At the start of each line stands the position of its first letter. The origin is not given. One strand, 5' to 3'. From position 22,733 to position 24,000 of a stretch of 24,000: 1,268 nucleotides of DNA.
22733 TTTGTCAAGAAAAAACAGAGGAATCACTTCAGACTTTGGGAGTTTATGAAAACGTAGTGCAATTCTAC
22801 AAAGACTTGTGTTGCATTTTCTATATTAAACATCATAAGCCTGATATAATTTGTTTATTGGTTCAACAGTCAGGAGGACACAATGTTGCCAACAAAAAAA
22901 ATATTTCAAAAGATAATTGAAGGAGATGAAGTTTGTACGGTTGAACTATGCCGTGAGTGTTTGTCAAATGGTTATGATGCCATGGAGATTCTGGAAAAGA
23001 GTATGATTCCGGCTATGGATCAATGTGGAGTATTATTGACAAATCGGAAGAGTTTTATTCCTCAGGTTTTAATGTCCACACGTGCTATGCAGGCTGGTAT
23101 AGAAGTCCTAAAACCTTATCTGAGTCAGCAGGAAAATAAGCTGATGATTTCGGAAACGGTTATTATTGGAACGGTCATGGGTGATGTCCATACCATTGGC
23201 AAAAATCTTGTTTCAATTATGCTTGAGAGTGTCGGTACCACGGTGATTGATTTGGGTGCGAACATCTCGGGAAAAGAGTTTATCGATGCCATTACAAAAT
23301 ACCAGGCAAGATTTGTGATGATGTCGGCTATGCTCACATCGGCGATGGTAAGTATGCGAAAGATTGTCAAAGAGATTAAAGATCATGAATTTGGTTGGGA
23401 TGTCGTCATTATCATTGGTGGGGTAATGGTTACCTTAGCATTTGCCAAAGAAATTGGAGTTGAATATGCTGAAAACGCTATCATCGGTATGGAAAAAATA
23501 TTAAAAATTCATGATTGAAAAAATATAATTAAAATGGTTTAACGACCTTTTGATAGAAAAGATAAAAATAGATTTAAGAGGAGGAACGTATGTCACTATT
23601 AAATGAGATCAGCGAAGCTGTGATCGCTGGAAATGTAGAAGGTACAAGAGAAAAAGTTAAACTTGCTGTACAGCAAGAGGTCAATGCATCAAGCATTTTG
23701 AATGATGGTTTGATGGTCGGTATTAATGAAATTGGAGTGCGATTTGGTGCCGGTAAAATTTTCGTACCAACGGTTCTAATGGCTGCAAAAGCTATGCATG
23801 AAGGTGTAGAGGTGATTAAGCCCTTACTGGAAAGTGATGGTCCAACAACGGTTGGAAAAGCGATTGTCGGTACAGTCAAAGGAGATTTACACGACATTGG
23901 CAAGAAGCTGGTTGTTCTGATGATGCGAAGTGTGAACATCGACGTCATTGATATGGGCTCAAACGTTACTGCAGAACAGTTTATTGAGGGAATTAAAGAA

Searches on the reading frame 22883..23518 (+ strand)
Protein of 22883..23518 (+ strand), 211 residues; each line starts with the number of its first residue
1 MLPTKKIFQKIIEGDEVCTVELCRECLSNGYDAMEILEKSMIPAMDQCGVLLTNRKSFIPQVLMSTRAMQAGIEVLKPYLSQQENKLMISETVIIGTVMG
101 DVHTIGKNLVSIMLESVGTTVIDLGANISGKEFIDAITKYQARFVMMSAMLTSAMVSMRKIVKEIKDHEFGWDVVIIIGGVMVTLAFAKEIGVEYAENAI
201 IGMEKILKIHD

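Call 5: search_protein_families(library=pfam, proteins=[window:22883-23518:+])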
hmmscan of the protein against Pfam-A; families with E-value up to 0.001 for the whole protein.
window:22883-23518:+ (211 aa): 2 families
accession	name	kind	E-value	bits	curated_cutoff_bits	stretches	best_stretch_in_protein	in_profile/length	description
PF02310.24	B12-binding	-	1.5e-19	70.4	32.1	1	92-193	2-105/121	B12 binding domain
PF02607.22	B12-binding_2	-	3e-17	63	23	1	6-77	4-74/74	B12 binding domain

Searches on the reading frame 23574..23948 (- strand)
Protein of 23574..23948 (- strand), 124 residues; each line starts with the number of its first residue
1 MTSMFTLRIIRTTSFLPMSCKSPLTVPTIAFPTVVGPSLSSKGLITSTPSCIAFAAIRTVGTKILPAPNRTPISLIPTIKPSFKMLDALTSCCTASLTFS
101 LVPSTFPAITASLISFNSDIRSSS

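Call 6: search_protein_families(library=ncbifam, proteins=[window:23574-23948:-])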
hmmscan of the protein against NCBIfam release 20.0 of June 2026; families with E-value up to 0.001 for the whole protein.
window:23574-23948:- (124 aa): 0 families

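Call 20: search_protein_families(library=pfam, proteins=[window:23574-23948:-], max_evalue=10)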
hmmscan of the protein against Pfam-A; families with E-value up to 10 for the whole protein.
window:23574-23948:- (124 aa): 1 family
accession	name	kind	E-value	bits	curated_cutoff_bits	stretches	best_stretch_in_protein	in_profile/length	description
PF07109.17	Mg-por_mtran_C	-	0.27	12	27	0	43-72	28-56/97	Magnesium-protoporphyrin IX methyltransferase C-terminus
